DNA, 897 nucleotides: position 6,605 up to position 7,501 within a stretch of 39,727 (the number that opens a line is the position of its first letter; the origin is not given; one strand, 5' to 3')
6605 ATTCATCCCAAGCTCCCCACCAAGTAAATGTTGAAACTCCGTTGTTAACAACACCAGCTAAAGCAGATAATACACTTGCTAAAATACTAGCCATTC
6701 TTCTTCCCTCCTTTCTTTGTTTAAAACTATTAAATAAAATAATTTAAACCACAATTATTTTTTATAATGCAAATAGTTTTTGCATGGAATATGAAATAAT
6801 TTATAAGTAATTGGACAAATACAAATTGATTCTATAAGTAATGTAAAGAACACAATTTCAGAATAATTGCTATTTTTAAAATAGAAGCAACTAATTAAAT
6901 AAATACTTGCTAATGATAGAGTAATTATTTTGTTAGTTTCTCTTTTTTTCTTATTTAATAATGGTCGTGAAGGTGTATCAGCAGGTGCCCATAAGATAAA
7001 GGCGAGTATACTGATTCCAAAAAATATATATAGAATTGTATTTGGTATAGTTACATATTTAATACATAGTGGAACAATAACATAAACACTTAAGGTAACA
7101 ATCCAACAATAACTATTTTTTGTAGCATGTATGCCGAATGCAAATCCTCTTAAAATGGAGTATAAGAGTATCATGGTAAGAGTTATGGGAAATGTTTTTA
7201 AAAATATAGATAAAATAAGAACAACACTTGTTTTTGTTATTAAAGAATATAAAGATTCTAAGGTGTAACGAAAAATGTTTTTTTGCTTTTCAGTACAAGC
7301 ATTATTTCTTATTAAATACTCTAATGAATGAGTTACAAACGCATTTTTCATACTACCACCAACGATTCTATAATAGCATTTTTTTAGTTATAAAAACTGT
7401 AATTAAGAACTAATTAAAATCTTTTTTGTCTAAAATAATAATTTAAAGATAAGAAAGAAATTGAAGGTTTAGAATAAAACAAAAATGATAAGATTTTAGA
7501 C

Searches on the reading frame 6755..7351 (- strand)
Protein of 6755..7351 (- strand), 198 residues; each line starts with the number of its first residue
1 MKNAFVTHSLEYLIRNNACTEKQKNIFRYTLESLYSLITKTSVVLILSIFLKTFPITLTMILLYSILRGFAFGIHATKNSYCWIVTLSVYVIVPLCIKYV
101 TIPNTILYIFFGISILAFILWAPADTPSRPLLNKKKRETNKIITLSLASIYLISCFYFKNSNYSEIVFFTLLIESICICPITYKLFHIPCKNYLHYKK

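Call 3: search_protein_families(library=pfam, proteins=[window:6755-7351:-], max_evalue=1)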
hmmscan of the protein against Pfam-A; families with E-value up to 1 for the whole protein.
window:6755-7351:- (198 aa): 1 family
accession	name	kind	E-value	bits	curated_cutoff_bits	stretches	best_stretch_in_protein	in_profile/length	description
PF04647.20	AgrB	-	3.8e-33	114.8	23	1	10-177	5-180/185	Accessory gene regulator B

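Call 4: search_protein_families(library=ncbifam, proteins=[window:6755-7351:-], max_evalue=1)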
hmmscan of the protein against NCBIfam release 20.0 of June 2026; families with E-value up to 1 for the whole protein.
window:6755-7351:- (198 aa): 1 family
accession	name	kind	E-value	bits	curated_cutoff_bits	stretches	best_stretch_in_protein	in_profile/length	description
NF002210.0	PRK01100.1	equivalog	4.2e-28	98.5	282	1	22-197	31-206/210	accessory gene regulator ArgB-like protein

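Call 6: find_related_loci(query=window:6755-7351:-, collection=genome_contigs, flank=4000)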
Query window:6755-7351:- (198 aa) in genome_contigs; peptide patterns used: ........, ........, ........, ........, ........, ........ (x = any residue, [..] = any of these).
485 stretches matched a pattern; 2 encode a relative of the query (tblastn E <= 1e-3); 2 distinct loci.
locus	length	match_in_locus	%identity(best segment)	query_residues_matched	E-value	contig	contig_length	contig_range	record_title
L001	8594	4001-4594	72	1-198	5e-92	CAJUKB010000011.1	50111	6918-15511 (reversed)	MAG TPA_asm: uncultured Bacilli bacterium isolate MGBC143693 genome assembly, contig: MGBC143693.11, whole genome shotgu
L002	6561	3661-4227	75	1-189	7e-91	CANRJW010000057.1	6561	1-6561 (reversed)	MAG: uncultured Bacilli bacterium isolate Lapin-021__bin68 genome assembly, contig: Lapin-021__NODE_14017_length_6561_co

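Call 14: find_related_loci(query=A1, collection=metagenome_contigs, flank=2500)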
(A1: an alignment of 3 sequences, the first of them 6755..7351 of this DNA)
Query A1 (198 aa) in metagenome_contigs; peptide patterns used: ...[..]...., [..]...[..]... (x = any residue, [..] = any of these).
454 stretches matched a pattern; 1 encode a relative of the query (tblastn E <= 1e-3); 1 distinct loci.
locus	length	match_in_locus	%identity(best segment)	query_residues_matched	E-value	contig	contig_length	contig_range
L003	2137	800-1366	53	1-189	1e-63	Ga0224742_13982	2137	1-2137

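Call 18: find_homologous_proteins(query=window:6755-7351:-, max_evalue=1e-10)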
Query window:6755-7351:- (198 aa): 106 proteins with E <= 1e-10 among 373 candidates.
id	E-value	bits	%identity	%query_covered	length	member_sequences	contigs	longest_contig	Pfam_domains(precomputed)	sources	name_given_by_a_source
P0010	3.6e-122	423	100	100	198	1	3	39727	PF04647.21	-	-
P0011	4.3e-111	387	93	100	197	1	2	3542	PF04647.21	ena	-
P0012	2.4e-91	323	74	100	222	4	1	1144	PF04647.21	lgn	-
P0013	2.3e-87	310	73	100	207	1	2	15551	PF04647.21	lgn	-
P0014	8.7e-86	305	71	100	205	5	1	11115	PF04647.21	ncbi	-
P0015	2.0e-85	304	71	100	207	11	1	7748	PF04647.21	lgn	-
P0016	4.7e-84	299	71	100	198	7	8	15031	PF04647.21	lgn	-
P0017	5.7e-83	295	69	100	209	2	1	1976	PF04647.21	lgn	-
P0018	6.0e-83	295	70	100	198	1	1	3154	PF04647.21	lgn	-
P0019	1.2e-82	294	71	100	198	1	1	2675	PF04647.21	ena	-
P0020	5.3e-82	292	70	100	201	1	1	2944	PF04647.21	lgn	-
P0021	6.1e-82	292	69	100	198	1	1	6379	PF04647.21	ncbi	-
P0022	1.1e-80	288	69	100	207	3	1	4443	PF04647.21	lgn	-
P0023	1.3e-80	288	67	100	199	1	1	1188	PF04647.21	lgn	-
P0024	1.8e-80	287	67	100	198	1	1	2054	PF04647.21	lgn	-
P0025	9.9e-80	285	67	100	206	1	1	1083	PF04647.21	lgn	-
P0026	1.6e-79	284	68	100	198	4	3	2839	PF04647.21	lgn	-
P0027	5.0e-79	283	66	100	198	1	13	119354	PF04647.21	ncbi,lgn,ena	-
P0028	5.3e-79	283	66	100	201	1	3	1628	PF04647.21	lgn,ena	-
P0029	8.2e-79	282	68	100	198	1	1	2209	PF04647.21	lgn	-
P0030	3.5e-77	277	68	97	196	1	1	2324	PF04647.21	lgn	-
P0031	5.2e-77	276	65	100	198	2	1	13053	PF04647.21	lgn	-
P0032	2.1e-76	274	64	100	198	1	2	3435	PF04647.21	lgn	-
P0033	2.2e-76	274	64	100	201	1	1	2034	PF04647.21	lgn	-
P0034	4.6e-76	273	63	100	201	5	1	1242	PF04647.21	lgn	-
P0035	4.9e-76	273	68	99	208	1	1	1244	PF04647.21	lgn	-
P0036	4.9e-76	273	63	100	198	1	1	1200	PF04647.21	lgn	-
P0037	8.4e-76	272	66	100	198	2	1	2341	PF04647.21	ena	-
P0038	1.1e-75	272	64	100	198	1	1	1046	PF04647.21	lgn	-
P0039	1.5e-75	271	64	100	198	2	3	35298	PF04647.21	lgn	-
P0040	2.3e-75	271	68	99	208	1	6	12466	PF04647.21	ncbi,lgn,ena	-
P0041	2.4e-75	271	68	99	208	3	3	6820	PF04647.21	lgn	-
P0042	4.1e-75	270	63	100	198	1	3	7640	PF04647.21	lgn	-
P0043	9.4e-75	269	63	100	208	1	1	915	PF04647.21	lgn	-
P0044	1.0e-74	269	67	99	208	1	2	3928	PF04647.21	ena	-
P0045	2.0e-74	268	67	99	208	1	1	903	PF04647.21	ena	-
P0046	3.8e-74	267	64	100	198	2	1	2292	PF04647.21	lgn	-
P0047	9.8e-74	265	65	95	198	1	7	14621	PF04647.21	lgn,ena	-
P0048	2.5e-73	264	63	99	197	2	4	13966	PF04647.21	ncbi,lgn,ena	-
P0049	7.2e-72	259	65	97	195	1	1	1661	PF04647.21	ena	-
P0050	9.1e-72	259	64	100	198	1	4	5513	PF04647.21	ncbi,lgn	-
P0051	6.0e-71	256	62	100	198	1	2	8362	PF04647.21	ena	-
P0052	1.1e-70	255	60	100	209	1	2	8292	PF04647.21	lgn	-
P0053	2.1e-70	255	62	100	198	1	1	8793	PF04647.21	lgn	-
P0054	2.4e-70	254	61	100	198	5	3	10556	PF04647.21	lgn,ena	-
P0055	1.2e-69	252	64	95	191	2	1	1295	PF04647.21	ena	-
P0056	1.5e-69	252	60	95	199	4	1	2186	PF04647.21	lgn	-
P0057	2.0e-69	251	60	100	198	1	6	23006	PF04647.21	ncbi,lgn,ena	-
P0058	6.3e-69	250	61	100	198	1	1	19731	PF04647.21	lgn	-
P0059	6.3e-69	250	58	100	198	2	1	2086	PF04647.21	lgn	-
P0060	1.8e-68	248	60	97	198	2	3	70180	PF04647.21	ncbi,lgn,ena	-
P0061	6.8e-68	246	57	100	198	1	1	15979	PF04647.21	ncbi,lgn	-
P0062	2.4e-67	245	57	100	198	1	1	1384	PF04647.21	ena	-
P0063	3.7e-67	244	59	97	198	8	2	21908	PF04647.21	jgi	-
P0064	1.3e-66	242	60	100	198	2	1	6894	PF04647.21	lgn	-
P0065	1.8e-65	238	60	100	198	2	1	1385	PF04647.21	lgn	-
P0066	2.0e-65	238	57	99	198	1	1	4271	PF04647.21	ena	-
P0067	9.6e-64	233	56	100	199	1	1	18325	PF04647.21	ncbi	-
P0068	6.5e-63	230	57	100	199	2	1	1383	PF04647.21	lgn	-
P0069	3.4e-62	228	56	99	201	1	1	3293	PF04647.21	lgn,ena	-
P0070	8.2e-62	226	54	99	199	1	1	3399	PF04647.21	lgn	-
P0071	2.9e-61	225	61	97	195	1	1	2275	PF04647.21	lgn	-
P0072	1.2e-60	223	56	99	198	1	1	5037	PF04647.21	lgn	-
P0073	2.3e-60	222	56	97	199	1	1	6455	PF04647.21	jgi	jgi:accessory gene regulator B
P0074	2.5e-60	222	57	100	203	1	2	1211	PF04647.21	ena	-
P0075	1.5e-59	219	57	100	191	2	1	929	PF04647.21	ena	-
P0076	6.7e-59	217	54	100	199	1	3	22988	PF04647.21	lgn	-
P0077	9.1e-59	217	56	100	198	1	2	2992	PF04647.21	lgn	-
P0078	3.0e-58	215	55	100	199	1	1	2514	PF04647.21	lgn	-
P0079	4.7e-58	214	54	99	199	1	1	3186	PF04647.21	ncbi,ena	-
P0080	4.9e-58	214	56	97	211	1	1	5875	PF04647.21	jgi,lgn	jgi:accessory gene regulator B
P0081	6.0e-58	214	55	99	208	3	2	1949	PF04647.21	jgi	jgi:accessory gene regulator B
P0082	9.5e-58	213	54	100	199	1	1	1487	PF04647.21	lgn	-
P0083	1.5e-57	213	54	99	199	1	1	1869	PF04647.21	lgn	-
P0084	2.2e-57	212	55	100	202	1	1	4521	PF04647.21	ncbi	-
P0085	2.9e-57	212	53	99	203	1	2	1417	PF04647.21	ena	-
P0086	3.5e-57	211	54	99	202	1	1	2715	PF04647.21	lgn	-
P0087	5.8e-57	211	53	100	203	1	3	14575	PF04647.21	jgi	-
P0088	1.3e-56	210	51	99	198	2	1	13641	PF04647.21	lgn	-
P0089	5.6e-56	207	56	99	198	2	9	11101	PF04647.21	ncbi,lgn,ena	-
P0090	8.6e-56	207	55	100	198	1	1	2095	PF04647.21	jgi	jgi:accessory gene regulator B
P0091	8.8e-56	207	54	91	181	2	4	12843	PF04647.21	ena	-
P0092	2.1e-55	206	53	99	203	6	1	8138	PF04647.21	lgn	-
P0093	2.4e-55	205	52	99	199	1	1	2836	PF04647.21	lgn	-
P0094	6.1e-55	204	52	97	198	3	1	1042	PF04647.21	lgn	-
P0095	1.1e-54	203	53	99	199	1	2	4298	PF04647.21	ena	-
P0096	7.7e-52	194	57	82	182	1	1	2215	PF04647.21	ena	-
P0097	2.2e-39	153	42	99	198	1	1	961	PF04647.21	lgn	-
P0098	8.0e-38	148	40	99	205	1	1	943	PF04647.21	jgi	-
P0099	5.6e-37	145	40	100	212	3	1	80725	PF04647.21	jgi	jgi:accessory gene regulator B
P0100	7.3e-37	145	41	100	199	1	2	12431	PF04647.21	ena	-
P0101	2.5e-36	143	41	100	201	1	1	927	PF04647.21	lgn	-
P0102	4.8e-36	142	41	100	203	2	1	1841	PF04647.21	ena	-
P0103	3.7e-35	140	39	100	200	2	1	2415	PF04647.21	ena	-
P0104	6.5e-35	139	38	100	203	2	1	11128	PF04647.21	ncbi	-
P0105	8.7e-35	138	39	100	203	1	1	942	PF04647.21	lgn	-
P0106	1.4e-33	134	41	99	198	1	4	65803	PF04647.21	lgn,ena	-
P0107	1.4e-31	128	36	100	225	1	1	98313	PF04647.21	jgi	-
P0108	2.7e-31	127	37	100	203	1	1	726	PF04647.21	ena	-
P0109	5.3e-29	119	38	99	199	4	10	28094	PF04647.21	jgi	-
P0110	5.6e-26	110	38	99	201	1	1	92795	PF04647.21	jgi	jgi:accessory gene regulator B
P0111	6.2e-24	103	37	90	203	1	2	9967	PF04647.21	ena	-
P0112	2.4e-23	101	35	99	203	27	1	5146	PF04647.21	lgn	-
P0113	1.8e-22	98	38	92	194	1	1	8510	PF04647.21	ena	-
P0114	8.1e-22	96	38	99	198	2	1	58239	PF04647.21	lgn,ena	-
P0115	1.7e-18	85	36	85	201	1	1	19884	PF04647.21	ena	-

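Call 19: find_encoding_contigs(protein=P0099, flank=3000, max_places=1)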
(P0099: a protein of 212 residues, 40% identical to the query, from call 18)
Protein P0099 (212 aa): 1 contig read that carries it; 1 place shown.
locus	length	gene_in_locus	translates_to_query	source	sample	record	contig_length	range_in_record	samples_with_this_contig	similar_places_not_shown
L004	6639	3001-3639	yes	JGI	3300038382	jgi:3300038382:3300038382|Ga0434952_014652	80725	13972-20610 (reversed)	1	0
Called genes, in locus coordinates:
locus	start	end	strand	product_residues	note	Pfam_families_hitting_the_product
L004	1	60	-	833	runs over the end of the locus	PF07517:SecA_DEAD, PF01043:SecA_PP_bind, PF21090:P-loop_SecA, PF07516:SecA_SW, PF02810:SEC-C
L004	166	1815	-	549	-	-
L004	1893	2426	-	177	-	PF02482:Ribosomal_S30AE, PF16321:Ribosom_S30AE_C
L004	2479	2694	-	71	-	PF00313:CSD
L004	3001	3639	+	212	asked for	PF04647:AgrB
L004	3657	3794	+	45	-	-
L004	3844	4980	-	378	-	PF14501:HATPase_c_5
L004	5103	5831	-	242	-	PF00072:Response_reg, PF04397:LytTR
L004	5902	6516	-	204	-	-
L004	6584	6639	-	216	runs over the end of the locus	PF01551:Peptidase_M23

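Call 20: find_encoding_contigs(protein=P0106, flank=3000, max_places=1)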
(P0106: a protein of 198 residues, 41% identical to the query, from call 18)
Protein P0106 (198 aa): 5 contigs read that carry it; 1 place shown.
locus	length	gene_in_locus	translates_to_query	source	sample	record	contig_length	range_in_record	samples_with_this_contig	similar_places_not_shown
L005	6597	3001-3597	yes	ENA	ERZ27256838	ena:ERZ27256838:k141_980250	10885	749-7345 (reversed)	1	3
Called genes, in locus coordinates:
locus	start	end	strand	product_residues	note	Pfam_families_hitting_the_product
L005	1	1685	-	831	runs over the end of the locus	PF07517:SecA_DEAD, PF01043:SecA_PP_bind, PF21090:P-loop_SecA, PF07516:SecA_SW, PF02810:SEC-C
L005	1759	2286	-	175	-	PF02482:Ribosomal_S30AE, PF16321:Ribosom_S30AE_C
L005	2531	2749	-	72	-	PF00313:CSD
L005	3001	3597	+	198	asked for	PF04647:AgrB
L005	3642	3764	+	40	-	-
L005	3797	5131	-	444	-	PF14501:HATPase_c_5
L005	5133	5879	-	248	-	PF00072:Response_reg (weak), PF04397:LytTR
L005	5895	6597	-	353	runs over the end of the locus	PF00953:Glycos_transf_4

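Call 21: find_encoding_contigs(protein=P0104, flank=3000, max_places=1)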
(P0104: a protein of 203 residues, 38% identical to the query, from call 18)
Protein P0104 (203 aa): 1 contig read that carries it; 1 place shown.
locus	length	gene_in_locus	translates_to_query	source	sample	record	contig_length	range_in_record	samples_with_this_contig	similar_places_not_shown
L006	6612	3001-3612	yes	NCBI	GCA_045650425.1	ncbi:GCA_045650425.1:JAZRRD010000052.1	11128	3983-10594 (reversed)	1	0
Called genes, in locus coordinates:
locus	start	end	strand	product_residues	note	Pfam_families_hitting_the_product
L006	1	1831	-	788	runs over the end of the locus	?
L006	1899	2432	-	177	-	PF02482:Ribosomal_S30AE, PF16321:Ribosom_S30AE_C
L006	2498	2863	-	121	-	PF00313:CSD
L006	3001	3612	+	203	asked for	PF04647:AgrB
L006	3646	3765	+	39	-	-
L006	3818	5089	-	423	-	PF14501:HATPase_c_5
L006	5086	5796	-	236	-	PF00072:Response_reg, PF04397:LytTR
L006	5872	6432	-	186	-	-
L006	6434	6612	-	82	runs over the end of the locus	PF02796:HTH_7 (weak), PF12116:SpoIIID, PF04967:HTH_10 (faint)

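Call 26: find_encoding_contigs(protein=P0100, flank=2500, max_places=1)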
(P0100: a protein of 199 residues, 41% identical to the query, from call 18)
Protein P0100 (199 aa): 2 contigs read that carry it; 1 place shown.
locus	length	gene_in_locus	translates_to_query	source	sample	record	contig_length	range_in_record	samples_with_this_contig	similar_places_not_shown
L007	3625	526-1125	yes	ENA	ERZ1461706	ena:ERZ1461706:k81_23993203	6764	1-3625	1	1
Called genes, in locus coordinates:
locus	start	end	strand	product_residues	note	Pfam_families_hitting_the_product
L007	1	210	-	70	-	PF00313:CSD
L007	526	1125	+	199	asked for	PF04647:AgrB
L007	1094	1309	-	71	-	-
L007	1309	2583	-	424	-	PF14501:HATPase_c_5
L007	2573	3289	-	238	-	PF00072:Response_reg (weak), PF04397:LytTR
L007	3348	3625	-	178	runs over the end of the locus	-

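Call 27: find_encoding_contigs(protein=P0107, flank=2500, max_places=1)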
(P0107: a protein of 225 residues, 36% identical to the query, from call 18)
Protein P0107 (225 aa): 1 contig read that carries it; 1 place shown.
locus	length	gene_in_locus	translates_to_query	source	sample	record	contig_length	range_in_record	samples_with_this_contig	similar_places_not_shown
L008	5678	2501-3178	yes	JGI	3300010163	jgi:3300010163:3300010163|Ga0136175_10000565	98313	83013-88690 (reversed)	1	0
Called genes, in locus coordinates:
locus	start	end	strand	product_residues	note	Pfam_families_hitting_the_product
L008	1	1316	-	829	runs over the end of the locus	PF07517:SecA_DEAD, PF01043:SecA_PP_bind, PF21090:P-loop_SecA, PF07516:SecA_SW, PF02810:SEC-C (weak)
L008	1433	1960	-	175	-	PF02482:Ribosomal_S30AE, PF16321:Ribosom_S30AE_C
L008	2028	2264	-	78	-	PF00313:CSD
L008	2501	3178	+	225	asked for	PF04647:AgrB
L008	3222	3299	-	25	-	-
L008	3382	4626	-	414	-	PF14501:HATPase_c_5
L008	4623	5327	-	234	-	PF00072:Response_reg, PF04397:LytTR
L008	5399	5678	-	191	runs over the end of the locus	-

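Call 28: find_encoding_contigs(protein=P0109, flank=2500, max_places=1)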
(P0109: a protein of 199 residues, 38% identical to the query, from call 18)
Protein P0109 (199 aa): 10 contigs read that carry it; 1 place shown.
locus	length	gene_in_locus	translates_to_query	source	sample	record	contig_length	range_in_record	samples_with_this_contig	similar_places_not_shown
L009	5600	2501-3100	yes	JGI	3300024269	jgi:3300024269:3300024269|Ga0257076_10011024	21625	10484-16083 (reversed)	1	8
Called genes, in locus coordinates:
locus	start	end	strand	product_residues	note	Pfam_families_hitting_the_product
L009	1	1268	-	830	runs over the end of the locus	PF07517:SecA_DEAD, PF00270:DEAD, PF01043:SecA_PP_bind, PF21090:P-loop_SecA, PF07516:SecA_SW, PF02810:SEC-C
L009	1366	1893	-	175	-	PF02482:Ribosomal_S30AE, PF16321:Ribosom_S30AE_C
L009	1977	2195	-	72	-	PF00313:CSD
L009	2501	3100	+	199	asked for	PF04647:AgrB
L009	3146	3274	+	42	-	-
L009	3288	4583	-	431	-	PF02518:HATPase_c (weak), PF14501:HATPase_c_5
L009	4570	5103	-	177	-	PF04397:LytTR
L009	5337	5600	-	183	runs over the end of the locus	-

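Call 29: find_encoding_contigs(protein=P0110, flank=2500, max_places=1)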
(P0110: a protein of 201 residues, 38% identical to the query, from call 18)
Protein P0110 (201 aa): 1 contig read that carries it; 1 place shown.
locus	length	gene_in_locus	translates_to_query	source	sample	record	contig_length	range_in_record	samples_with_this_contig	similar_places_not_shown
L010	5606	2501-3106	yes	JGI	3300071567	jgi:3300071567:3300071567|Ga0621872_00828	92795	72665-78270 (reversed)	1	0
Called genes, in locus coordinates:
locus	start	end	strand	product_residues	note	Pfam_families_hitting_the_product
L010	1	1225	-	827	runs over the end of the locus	PF07517:SecA_DEAD, PF00270:DEAD (faint), PF01043:SecA_PP_bind, PF21090:P-loop_SecA, PF07516:SecA_SW, PF02810:SEC-C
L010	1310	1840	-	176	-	PF02482:Ribosomal_S30AE, PF16321:Ribosom_S30AE_C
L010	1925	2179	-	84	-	PF00313:CSD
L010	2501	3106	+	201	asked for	PF04647:AgrB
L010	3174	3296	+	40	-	-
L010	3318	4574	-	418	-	PF14501:HATPase_c_5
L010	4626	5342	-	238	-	PF00072:Response_reg, PF04397:LytTR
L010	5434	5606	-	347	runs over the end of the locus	PF00953:Glycos_transf_4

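Call 44: search_solved_structures(query=window:6755-7351:-, max_evalue=1, show_alignments=1)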
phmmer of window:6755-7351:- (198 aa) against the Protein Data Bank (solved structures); distinct sequences matched with E-value up to 1: 0.

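Call 74: find_encoding_contigs(protein=P0086, flank=1500, max_places=2)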
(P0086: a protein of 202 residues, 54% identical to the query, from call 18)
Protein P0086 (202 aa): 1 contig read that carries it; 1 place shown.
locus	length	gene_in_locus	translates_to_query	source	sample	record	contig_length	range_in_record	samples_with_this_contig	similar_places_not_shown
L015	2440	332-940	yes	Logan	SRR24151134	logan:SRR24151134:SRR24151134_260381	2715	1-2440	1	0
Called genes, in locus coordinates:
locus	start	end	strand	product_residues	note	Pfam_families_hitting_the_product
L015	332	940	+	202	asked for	PF04647:AgrB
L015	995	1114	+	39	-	-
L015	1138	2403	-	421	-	PF14501:HATPase_c_5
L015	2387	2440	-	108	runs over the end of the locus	?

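Call 89: search_solved_structures(query=A6, max_evalue=10)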
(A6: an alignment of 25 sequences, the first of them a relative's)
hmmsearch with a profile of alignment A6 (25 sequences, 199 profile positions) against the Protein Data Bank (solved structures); distinct sequences matched with E-value up to 10: 1.
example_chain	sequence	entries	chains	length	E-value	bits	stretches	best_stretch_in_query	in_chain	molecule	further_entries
7qiw_H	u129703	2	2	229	1.1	12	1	120-154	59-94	Ribosomal_L6e_N domain-containing protein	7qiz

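Call 94: predict_structure(alignment_id=A6)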
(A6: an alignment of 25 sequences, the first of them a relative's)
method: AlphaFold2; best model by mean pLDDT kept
length: 198 residues; sequences in the alignment: 25
mean_pLDDT: 88.8   pTM: 0.82
mean pLDDT of the five models: 88.8, 88.4, 88.2, 87.8, 85.9
residues with pLDDT >= 90: 123; 70-90: 62; 50-70: 12; < 50: 1
segments of 3 or more residues with pLDDT < 50: none
pLDDT, mean of each block of 10 residues (from residue 1): 93 92 88 89 95 97 94 78 83 94 94 95 79 86 97 94 95 92 79 55
secondary structure, 60 per line:
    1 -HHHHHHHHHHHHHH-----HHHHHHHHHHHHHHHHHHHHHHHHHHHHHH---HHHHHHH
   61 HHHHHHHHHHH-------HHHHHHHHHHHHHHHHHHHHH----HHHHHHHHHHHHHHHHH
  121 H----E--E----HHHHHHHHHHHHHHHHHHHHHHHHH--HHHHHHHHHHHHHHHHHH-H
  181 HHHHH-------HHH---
elements in order: H2-15 H21-50 H54-71 H79-99 H104-121 H134-158 H161-178 H180-185

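Call 96: fold_search(model_id=the predicted structure, library=pdb)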
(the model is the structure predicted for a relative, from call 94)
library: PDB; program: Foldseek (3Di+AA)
matches with E <= 10: 71; with E <= 0.001: 0
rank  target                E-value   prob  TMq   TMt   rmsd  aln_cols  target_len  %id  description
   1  6d5k_A                1.4e+00  0.13  0.25  0.29   9.8       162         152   10  Structure of Human ATP:Cobalamin Adenosyltransferase bound to ATP, and Adenosylcobalamin (released 2018-10-10)
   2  6gzc_A                1.4e+00  0.08  0.17  0.19  15.7       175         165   11  heterotetrameric katanin p60:p80 complex (released 2019-08-07)
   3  9cuh_A                2.0e+00  0.04  0.17  0.08  17.8       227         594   11  Structure of human full-length ancestral TRPV6 channel in apo open state (released 2024-11-13)
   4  4tph_A                2.2e+00  0.04  0.17  0.10  16.9       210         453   11  Selectivity mechanism of a bacterial homologue of the human drug peptide transporters PepT1 and PepT2 (released 2014-07-09)
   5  6m2l_B                2.3e+00  0.06  0.19  0.11  21.0       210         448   11  Crystal structure of Plasmodium falciparum hexose transporter PfHT1 bound with C3361 (released 2020-09-09)
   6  9il4_A                2.7e+00  0.06  0.20  0.14  18.2       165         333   10  Structure and iron-transporting mechanism of BOCT1 (released 2025-07-02)
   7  8j7w_A                2.8e+00  0.06  0.19  0.14  18.4       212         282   12  Cryo-EM structure of hZnT7-Fab complex in zinc state 2, determined in heterogeneous conformations- one subunit in an i (released 2023-09-20)
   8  7kyp_F                3.0e+00  0.04  0.18  0.14  19.9       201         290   14  PsaBC from Streptococcus pneumoniae in complex with Fab (released 2021-08-25)
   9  9b3l                  3.0e+00  0.04  0.17  0.12  15.1       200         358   16  NorA in occluded conformation (NorA-BRIL fusion) (released 2024-12-11)
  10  3rqf_A                3.1e+00  0.05  0.19  0.19  14.2       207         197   12  Cerebral cavernous malformation 3 (CCM3) in complex with paxillin LD2 (released 2011-06-01)
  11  9g3d_B                3.3e+00  0.07  0.23  0.13  20.6       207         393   11  Cryo-EM structure of SbmA in the inward-facing-narrow conformation bound to 2 sybodies (released 2025-07-23)
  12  9pdq                  3.3e+00  0.07  0.23  0.10  13.2       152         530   15  Human OCTN2 bound to carnitine in the occluded conformation (released 2025-12-03)
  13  6xpf_B                3.3e+00  0.05  0.20  0.15  15.9       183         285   16  Cryo-EM structure of human ZnT8 WT, in the absence of zinc, determined in heterogeneous conformations- one subunit in  (released 2020-08-05)
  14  4h8s_B                3.6e+00  0.02  0.13  0.09  28.9       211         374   12  Crystal structure of human APPL2BARPH domain (released 2012-10-17)
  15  7n98                  3.8e+00  0.04  0.19  0.10  15.2       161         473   14  Cryo-EM structure of MFSD2A (released 2021-08-04)
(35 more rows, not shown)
